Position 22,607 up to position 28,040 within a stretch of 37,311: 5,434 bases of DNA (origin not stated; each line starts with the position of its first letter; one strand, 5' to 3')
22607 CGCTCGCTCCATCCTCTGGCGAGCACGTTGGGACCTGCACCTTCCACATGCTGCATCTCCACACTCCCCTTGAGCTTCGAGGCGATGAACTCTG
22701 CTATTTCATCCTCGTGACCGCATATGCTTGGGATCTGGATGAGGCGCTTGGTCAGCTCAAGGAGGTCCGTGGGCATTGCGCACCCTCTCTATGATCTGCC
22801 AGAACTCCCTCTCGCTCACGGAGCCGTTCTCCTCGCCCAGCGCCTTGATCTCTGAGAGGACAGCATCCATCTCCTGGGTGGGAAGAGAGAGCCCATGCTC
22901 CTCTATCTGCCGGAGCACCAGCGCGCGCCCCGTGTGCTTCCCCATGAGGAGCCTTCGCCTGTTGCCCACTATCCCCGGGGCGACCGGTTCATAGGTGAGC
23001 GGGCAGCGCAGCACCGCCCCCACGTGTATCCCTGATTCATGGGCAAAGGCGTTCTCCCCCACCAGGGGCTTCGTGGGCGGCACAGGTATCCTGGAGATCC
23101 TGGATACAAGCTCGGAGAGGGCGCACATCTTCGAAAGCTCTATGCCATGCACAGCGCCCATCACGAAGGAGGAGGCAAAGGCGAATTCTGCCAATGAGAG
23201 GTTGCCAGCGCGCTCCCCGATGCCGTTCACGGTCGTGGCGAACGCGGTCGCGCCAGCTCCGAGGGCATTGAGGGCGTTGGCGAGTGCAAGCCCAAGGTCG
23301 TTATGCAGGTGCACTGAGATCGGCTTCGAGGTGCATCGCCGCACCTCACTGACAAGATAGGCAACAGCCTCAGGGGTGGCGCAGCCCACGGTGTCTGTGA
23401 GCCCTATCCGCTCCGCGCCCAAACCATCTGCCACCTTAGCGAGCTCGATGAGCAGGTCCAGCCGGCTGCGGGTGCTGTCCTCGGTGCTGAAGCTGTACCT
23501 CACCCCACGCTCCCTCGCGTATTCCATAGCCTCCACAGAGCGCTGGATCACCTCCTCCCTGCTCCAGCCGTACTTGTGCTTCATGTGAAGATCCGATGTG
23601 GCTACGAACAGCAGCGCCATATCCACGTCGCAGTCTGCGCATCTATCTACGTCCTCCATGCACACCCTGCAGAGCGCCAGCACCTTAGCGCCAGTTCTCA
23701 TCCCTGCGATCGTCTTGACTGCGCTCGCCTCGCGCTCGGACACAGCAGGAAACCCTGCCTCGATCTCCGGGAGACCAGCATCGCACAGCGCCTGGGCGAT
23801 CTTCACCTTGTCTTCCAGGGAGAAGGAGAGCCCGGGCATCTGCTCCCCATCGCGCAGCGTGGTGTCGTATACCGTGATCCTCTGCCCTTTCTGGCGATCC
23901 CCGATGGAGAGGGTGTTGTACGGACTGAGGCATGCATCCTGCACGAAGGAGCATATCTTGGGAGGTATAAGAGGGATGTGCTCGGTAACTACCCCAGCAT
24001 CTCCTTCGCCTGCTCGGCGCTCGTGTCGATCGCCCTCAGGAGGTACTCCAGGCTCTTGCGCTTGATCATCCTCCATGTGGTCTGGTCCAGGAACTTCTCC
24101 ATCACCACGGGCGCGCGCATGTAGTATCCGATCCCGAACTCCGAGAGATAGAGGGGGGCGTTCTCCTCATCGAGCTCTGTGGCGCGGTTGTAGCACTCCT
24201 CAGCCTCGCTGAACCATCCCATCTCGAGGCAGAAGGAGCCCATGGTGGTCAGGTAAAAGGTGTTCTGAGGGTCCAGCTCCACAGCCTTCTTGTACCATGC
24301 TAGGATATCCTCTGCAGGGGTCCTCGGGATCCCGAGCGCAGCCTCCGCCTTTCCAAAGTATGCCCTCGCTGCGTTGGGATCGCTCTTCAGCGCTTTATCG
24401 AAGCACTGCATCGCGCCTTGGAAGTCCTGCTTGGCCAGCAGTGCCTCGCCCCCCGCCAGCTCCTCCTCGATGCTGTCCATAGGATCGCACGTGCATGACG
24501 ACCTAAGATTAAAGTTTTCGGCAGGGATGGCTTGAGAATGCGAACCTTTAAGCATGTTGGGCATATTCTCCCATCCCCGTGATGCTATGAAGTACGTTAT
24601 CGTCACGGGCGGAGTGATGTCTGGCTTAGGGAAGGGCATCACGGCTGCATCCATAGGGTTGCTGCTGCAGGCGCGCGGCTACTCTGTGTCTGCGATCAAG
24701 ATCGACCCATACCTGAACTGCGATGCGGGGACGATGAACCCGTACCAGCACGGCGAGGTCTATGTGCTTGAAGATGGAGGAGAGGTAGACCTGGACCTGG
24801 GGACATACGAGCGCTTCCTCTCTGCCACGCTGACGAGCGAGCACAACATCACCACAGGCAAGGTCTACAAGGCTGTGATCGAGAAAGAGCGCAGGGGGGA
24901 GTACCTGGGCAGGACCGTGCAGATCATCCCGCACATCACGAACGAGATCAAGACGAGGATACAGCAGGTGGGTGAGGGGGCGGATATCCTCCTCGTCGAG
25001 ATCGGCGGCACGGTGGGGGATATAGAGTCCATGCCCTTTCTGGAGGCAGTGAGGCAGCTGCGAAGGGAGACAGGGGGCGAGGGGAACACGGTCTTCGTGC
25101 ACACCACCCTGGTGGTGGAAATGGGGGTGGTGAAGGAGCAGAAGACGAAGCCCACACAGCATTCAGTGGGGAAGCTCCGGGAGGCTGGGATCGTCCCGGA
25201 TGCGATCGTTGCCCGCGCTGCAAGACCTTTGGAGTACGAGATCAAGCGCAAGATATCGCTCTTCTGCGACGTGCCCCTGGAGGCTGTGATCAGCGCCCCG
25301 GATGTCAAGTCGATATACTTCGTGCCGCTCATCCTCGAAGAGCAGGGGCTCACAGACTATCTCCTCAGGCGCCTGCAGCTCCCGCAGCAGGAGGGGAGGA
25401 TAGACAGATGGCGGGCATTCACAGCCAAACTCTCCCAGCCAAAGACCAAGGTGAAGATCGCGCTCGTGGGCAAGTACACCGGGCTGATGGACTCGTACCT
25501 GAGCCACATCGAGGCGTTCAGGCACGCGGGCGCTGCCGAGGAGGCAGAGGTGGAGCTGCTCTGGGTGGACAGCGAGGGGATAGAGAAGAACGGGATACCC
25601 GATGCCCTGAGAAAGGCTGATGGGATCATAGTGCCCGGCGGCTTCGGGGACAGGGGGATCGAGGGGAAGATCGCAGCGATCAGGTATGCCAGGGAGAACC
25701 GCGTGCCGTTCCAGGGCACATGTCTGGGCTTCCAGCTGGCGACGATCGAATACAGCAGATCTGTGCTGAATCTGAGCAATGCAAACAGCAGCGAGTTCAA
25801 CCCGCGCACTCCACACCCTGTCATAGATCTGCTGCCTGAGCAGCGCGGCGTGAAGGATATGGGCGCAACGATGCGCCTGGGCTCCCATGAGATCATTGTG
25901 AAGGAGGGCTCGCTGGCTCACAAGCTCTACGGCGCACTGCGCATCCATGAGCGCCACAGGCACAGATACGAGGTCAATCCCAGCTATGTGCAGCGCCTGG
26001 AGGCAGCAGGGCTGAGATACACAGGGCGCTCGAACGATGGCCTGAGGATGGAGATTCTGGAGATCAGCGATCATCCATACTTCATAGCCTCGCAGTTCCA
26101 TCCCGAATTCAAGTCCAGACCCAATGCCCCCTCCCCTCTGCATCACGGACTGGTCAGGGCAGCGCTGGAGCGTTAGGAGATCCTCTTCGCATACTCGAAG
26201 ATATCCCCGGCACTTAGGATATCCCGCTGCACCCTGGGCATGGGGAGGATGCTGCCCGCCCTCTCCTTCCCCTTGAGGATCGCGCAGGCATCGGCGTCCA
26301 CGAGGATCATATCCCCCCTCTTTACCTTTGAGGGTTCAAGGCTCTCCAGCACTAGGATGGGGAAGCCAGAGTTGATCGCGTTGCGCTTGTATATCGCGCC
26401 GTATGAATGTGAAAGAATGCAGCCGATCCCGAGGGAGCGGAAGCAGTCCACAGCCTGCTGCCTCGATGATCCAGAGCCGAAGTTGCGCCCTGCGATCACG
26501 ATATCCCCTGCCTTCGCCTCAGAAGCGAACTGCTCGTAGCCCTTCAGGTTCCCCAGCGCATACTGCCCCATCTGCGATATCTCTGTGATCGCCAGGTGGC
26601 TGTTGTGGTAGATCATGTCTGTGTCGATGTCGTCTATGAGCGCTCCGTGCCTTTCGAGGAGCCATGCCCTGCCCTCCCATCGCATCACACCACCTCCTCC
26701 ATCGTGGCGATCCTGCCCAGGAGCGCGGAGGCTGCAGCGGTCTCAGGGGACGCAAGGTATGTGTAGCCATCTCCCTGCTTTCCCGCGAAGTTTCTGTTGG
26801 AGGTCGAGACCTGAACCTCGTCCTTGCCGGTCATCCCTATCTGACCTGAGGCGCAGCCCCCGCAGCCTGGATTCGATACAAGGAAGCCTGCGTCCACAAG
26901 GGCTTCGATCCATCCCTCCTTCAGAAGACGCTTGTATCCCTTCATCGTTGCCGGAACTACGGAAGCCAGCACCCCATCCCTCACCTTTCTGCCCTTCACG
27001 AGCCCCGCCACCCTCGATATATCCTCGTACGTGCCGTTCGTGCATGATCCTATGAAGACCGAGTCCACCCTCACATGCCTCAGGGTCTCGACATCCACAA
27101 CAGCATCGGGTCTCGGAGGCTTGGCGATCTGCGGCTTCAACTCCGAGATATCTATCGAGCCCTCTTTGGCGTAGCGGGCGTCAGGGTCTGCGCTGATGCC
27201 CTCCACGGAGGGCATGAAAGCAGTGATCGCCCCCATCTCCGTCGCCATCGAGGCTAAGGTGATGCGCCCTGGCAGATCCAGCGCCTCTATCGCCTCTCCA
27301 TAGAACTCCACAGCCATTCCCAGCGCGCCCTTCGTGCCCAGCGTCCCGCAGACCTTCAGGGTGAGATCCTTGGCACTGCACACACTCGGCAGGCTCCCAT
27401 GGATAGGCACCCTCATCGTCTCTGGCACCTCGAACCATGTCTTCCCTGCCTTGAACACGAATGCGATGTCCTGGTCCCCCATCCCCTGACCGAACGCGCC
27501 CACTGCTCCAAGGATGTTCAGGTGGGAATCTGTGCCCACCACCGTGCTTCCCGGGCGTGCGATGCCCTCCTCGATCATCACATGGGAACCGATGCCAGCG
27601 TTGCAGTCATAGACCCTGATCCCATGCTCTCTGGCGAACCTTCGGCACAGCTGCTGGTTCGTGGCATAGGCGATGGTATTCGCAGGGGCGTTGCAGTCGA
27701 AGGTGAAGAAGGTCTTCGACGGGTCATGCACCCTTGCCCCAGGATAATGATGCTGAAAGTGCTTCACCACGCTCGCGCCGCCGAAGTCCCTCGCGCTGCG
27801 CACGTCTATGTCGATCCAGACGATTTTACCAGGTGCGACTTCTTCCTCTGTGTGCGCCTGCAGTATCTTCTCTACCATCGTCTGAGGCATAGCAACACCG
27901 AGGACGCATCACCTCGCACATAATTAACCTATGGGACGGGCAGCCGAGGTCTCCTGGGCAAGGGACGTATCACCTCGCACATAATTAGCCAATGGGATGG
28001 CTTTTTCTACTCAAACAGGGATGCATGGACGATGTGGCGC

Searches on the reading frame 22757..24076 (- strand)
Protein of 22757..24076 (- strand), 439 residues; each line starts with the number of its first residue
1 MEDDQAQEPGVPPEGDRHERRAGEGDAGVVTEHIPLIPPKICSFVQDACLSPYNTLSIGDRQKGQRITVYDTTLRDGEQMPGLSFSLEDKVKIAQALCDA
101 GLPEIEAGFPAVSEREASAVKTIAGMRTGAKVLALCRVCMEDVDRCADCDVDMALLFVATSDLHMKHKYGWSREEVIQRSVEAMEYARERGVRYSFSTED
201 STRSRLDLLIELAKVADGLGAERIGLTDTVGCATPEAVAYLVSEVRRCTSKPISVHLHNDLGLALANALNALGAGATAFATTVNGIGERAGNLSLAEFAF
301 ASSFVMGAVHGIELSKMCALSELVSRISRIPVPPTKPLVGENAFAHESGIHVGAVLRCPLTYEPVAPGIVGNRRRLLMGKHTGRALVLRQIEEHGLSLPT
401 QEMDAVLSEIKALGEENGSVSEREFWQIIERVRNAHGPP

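Call 6: search_protein_families(library=pfam, proteins=[window:22757-24076:-], max_evalue=0.01)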
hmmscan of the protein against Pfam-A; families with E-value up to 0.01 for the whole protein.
window:22757-24076:- (439 aa): 2 families
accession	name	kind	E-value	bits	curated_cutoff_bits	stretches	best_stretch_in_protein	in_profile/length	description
PF00682.25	HMGL-like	-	1.6e-74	251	29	1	67-324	2-260/260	HMGL-like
PF22617.1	HCS_D2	-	2.5e-20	73.1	27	1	338-416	1-80/82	Homocitrate synthase post-HMGL domain-like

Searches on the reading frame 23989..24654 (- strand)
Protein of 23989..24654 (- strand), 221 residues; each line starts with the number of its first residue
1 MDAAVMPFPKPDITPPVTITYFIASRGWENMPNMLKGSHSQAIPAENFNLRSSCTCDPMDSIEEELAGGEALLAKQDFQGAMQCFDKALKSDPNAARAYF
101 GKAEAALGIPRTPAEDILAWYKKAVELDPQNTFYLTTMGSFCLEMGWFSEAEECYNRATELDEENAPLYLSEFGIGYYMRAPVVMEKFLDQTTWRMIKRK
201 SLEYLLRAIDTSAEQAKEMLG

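Call 6: search_protein_families(library=pfam, proteins=[window:23989-24654:-], max_evalue=0.01)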
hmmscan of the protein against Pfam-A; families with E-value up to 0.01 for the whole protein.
window:23989-24654:- (221 aa): 11 families
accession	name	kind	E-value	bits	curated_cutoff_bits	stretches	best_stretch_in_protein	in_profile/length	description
PF13414.12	TPR_11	-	7e-15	54.9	26.8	1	69-105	1-37/42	TPR repeat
PF07719.23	TPR_2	-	3.2e-13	49.1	27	2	69-94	8-33/34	Tetratricopeptide repeat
PF13181.12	TPR_8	-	2.7e-12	46.2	25.7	1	136-165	5-34/34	Tetratricopeptide repeat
PF00515.34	TPR_1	-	2e-11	43.6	27.8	2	69-94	8-33/34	Tetratricopeptide repeat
PF13432.12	TPR_16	-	6.4e-11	42.9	32.7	1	67-131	2-64/65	Tetratricopeptide repeat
PF13431.12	TPR_17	-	1.6e-10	40.8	24.4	1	121-153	2-34/34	Tetratricopeptide repeat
PF13428.12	TPR_14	-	4e-09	36.7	23.5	1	69-104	8-43/44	Tetratricopeptide repeat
PF14559.12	TPR_19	-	1.5e-07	32.1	25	1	72-107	1-36/68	Tetratricopeptide repeat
PF13424.12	TPR_12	-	0.0015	19.1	30.1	0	133-163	46-76/77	Tetratricopeptide repeat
PF23914.1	TPR_CcmH_CycH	-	0.0019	18.5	42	1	69-166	57-155/158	Cytochrome c-type biogenesis protein H TPR domain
PF25060.1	ARM_TT21_2nd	-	0.003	17.5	27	0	122-168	47-92/270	Tetratricopeptide repeat protein 21 second ARM domain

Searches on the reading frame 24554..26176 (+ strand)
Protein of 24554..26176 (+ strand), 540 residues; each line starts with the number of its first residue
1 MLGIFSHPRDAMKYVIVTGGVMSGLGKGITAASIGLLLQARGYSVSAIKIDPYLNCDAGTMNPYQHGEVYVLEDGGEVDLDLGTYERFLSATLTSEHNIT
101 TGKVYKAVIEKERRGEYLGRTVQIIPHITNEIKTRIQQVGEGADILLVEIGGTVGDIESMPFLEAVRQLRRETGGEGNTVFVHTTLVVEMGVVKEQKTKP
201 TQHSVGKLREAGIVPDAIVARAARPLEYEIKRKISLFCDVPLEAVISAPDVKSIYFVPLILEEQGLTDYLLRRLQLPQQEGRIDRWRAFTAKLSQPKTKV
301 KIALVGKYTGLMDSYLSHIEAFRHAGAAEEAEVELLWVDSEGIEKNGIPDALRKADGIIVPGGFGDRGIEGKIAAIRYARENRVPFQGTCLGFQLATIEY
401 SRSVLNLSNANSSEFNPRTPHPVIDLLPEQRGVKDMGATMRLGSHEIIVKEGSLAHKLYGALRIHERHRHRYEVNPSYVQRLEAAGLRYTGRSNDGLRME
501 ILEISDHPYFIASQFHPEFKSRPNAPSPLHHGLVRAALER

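Call 6: search_protein_families(library=pfam, proteins=[window:24554-26176:+], max_evalue=0.01)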
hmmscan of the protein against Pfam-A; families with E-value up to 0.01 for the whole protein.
window:24554-26176:+ (540 aa): 4 families
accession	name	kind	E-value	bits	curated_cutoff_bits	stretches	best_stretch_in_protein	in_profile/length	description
PF06418.20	CTP_synth_N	-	3.9e-122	407.2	26.1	1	13-276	1-265/265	CTP synthase N-terminus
PF00117.34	GATase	-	1.6e-35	123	22.8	1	311-534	2-188/190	Glutamine amidotransferase class-I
PF07722.19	Peptidase_C26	-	7.3e-07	29.6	20.5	1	373-518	95-219/219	Peptidase C26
PF01656.29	CbiA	-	0.00038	20.8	25.4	1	20-117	5-54/125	CobQ/CobB/MinD/ParA nucleotide binding domain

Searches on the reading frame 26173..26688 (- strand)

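Call 6: search_protein_families(library=pfam, proteins=[window:26173-26688:-], max_evalue=0.01)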
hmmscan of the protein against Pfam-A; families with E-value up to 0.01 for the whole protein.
window:26173-26688:- (171 aa): 1 family
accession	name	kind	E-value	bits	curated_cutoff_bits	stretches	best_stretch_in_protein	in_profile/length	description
PF00694.25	Aconitase_C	-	4e-13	50.3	22.8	1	60-109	74-123/131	Aconitase C-terminal domain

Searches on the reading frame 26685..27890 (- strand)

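Call 6: search_protein_families(library=pfam, proteins=[window:26685-27890:-], max_evalue=0.01)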
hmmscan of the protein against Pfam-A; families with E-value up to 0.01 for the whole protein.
window:26685-27890:- (401 aa): 1 family
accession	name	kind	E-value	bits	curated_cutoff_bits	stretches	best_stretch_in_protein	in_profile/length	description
PF00330.25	Aconitase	-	2.5e-83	281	28.7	3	7-227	1-235/463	Aconitase family (aconitate hydratase)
